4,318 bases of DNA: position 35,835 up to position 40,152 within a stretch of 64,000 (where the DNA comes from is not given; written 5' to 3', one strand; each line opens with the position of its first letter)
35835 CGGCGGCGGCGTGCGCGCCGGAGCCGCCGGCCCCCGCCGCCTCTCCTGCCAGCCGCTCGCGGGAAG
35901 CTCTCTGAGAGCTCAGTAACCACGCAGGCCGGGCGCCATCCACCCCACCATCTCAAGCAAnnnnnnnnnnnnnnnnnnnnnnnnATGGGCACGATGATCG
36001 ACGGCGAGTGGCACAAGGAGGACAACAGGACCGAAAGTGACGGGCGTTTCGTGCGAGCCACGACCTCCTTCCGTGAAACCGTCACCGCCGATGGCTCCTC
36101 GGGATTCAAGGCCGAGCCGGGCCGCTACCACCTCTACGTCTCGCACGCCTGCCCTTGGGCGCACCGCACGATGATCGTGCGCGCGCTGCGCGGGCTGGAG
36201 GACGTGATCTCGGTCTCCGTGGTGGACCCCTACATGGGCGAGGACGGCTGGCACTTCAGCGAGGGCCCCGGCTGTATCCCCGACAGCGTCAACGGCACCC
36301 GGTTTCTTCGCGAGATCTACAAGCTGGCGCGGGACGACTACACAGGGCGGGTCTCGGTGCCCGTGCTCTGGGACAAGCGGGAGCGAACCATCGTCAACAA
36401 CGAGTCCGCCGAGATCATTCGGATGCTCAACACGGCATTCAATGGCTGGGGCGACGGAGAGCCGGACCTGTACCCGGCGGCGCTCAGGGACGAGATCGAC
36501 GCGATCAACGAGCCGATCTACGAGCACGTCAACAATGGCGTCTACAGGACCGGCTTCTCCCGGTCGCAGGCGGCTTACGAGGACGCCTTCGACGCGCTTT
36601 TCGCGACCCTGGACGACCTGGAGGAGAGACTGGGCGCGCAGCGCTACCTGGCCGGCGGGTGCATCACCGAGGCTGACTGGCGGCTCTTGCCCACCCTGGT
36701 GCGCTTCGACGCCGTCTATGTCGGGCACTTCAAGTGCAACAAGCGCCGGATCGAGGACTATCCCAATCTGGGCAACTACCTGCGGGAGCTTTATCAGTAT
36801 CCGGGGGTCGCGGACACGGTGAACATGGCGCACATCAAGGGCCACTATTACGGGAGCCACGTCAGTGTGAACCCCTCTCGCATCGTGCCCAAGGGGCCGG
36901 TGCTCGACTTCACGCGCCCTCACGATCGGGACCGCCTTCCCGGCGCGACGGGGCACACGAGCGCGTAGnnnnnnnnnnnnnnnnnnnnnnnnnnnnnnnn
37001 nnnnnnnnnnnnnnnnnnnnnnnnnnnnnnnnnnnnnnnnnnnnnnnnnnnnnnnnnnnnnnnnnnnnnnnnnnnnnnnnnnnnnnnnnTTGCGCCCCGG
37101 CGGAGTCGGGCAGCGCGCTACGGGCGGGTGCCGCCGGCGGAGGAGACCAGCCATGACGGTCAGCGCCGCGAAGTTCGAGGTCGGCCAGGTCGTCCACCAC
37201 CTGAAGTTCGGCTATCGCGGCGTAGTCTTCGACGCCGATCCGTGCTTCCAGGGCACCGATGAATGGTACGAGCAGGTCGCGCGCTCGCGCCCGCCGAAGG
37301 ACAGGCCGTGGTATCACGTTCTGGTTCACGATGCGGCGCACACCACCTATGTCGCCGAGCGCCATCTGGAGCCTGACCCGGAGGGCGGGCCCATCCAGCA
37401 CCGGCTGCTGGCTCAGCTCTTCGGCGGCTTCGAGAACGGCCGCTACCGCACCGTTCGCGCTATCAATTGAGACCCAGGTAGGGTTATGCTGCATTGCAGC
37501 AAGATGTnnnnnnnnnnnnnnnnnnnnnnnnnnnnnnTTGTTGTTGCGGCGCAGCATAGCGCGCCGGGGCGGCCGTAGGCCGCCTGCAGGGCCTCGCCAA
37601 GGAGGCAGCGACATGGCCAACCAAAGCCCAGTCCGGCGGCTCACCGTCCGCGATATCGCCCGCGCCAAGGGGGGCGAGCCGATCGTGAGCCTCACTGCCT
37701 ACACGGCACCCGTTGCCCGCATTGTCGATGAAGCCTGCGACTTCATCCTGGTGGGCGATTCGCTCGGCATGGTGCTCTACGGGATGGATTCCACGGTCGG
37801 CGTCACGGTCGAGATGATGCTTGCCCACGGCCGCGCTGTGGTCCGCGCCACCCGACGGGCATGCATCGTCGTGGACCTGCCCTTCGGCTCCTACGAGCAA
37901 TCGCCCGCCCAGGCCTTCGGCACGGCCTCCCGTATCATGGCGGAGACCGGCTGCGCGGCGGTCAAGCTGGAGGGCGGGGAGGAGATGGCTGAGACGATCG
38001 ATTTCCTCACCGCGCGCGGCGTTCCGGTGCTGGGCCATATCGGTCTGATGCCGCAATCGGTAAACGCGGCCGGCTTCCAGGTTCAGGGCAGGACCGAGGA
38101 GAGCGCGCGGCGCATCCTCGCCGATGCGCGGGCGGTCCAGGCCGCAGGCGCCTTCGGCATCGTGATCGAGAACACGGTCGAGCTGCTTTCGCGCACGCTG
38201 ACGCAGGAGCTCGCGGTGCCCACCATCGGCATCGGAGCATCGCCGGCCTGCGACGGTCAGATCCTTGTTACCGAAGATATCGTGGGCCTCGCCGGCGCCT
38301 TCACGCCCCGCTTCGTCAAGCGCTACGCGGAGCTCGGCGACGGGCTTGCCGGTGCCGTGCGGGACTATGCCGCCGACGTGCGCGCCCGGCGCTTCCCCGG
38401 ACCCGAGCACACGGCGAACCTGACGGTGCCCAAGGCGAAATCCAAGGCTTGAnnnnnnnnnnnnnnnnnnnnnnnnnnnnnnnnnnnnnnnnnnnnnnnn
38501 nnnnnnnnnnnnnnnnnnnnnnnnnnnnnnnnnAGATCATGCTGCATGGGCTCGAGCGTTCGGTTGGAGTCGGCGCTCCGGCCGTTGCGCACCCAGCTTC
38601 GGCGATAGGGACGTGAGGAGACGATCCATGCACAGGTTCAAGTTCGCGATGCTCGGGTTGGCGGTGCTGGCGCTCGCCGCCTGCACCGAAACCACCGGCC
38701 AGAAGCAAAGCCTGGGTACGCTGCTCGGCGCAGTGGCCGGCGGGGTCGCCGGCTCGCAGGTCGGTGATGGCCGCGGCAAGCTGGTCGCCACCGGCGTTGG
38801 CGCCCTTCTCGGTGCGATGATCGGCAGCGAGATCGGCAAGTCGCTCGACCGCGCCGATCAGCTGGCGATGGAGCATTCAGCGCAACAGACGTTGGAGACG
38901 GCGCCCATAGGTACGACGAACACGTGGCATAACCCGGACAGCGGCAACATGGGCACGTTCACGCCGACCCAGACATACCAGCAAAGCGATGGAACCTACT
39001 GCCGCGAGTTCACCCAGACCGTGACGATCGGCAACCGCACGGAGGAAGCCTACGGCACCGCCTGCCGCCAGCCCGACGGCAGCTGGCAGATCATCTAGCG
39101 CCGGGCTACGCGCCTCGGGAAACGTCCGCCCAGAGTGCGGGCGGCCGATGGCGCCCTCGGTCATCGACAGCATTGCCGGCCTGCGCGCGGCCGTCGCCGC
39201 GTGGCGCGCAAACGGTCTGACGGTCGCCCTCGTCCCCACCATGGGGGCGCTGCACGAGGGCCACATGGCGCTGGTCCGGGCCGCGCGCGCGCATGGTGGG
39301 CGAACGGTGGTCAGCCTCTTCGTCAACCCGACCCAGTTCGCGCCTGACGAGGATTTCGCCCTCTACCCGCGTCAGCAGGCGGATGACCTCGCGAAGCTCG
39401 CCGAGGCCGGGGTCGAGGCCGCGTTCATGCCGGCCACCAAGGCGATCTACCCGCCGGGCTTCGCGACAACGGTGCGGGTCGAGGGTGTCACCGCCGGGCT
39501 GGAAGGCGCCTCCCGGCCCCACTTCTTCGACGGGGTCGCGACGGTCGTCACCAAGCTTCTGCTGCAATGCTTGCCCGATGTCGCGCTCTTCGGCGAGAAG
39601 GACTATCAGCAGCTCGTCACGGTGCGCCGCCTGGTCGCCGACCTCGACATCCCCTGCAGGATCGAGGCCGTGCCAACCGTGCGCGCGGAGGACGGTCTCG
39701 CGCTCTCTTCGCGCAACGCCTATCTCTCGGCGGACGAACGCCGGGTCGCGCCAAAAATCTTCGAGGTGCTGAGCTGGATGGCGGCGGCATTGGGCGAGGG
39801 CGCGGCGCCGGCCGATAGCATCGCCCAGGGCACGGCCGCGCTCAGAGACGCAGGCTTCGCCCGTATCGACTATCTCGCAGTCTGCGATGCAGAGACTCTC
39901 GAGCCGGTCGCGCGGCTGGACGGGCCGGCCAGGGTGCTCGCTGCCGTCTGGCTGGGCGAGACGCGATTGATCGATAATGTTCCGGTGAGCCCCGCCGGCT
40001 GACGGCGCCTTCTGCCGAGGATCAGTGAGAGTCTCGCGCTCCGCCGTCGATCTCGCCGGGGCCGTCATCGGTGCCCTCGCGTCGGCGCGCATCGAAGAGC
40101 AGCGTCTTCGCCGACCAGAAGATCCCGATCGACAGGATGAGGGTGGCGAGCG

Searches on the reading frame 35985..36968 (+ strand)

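Call 6: search_protein_families(library=pfam, proteins=[window:35985-36968:+])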
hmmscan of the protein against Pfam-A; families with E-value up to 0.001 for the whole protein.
window:35985-36968:+ (327 aa): 3 families
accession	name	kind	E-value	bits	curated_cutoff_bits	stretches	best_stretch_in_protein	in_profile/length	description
PF13410.11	GST_C_2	-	1.2e-17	64.2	24.9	1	195-267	1-68/69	Glutathione S-transferase, C-terminal domain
PF13409.12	GST_N_2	-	2.3e-12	47.8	25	1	55-150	1-69/70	Glutathione S-transferase, N-terminal domain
PF00043.30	GST_C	-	7.7e-05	23.3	20.7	1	187-270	13-90/93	Glutathione S-transferase, C-terminal domain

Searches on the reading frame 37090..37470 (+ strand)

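Call 6: search_protein_families(library=pfam, proteins=[window:37090-37470:+])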
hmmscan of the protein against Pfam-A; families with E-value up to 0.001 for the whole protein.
window:37090-37470:+ (126 aa): 1 family
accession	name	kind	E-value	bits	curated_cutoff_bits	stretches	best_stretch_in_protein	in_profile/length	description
PF08755.16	YccV-like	-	2.7e-25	89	22.8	1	27-117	1-100/101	Hemimethylated DNA-binding protein YccV like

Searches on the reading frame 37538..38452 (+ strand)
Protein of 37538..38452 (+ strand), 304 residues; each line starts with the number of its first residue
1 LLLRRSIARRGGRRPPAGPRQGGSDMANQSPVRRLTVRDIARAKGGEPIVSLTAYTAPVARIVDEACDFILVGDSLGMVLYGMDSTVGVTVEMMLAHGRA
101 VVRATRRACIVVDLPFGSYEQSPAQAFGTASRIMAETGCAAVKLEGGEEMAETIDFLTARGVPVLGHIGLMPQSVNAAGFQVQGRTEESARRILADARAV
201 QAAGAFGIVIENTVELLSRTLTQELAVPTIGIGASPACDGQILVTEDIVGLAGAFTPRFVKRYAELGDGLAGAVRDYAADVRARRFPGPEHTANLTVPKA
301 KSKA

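Call 6: search_protein_families(library=pfam, proteins=[window:37538-38452:+])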
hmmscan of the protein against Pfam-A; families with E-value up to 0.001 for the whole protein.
window:37538-38452:+ (304 aa): 1 family
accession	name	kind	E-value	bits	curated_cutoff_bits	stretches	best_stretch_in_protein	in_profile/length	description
PF02548.21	Pantoate_transf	-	1.7e-101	339.4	28.7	1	35-288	2-258/259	Ketopantoate hydroxymethyltransferase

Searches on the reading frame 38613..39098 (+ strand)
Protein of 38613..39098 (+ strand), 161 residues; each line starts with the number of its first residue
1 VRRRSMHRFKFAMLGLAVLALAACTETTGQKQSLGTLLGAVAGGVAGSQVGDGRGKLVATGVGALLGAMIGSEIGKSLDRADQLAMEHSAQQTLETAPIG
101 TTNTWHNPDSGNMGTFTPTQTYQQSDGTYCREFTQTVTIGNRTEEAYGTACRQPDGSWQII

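Call 6: search_protein_families(library=pfam, proteins=[window:38613-39098:+])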
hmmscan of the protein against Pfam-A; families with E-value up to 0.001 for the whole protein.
window:38613-39098:+ (161 aa): 4 families
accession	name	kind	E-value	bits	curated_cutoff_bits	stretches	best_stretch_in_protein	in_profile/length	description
PF05433.20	Rick_17kDa_Anti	-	2.3e-11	43.9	24.2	1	34-75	1-43/43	Glycine zipper 2TM domain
PF16998.10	17kDa_Anti_2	-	2.7e-11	43.8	26.6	1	77-160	28-110/116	17 kDa outer membrane surface antigen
PF13488.11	Gly-zipper_Omp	-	2.4e-08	34.2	25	1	35-76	2-44/46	Glycine zipper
PF13441.11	Gly-zipper_YMGG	-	8e-07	29.1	28.9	1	34-72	5-44/45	YMGG-like Gly-zipper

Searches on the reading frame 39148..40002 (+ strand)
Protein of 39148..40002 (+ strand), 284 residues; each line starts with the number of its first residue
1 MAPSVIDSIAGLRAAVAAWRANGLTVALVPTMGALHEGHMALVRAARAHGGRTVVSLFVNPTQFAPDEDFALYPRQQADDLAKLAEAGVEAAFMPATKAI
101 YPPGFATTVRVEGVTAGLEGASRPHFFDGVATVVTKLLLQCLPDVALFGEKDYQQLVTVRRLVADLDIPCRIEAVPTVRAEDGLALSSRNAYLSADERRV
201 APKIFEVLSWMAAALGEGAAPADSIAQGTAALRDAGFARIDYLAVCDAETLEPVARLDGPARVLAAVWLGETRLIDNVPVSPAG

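Call 6: search_protein_families(library=pfam, proteins=[window:39148-40002:+])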
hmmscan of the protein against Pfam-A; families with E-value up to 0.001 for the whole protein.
window:39148-40002:+ (284 aa): 1 family
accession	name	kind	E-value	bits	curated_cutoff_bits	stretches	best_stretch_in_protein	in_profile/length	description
PF02569.21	Pantoate_ligase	-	1.9e-97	326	20.7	1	5-278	2-267/268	Pantoate-beta-alanine ligase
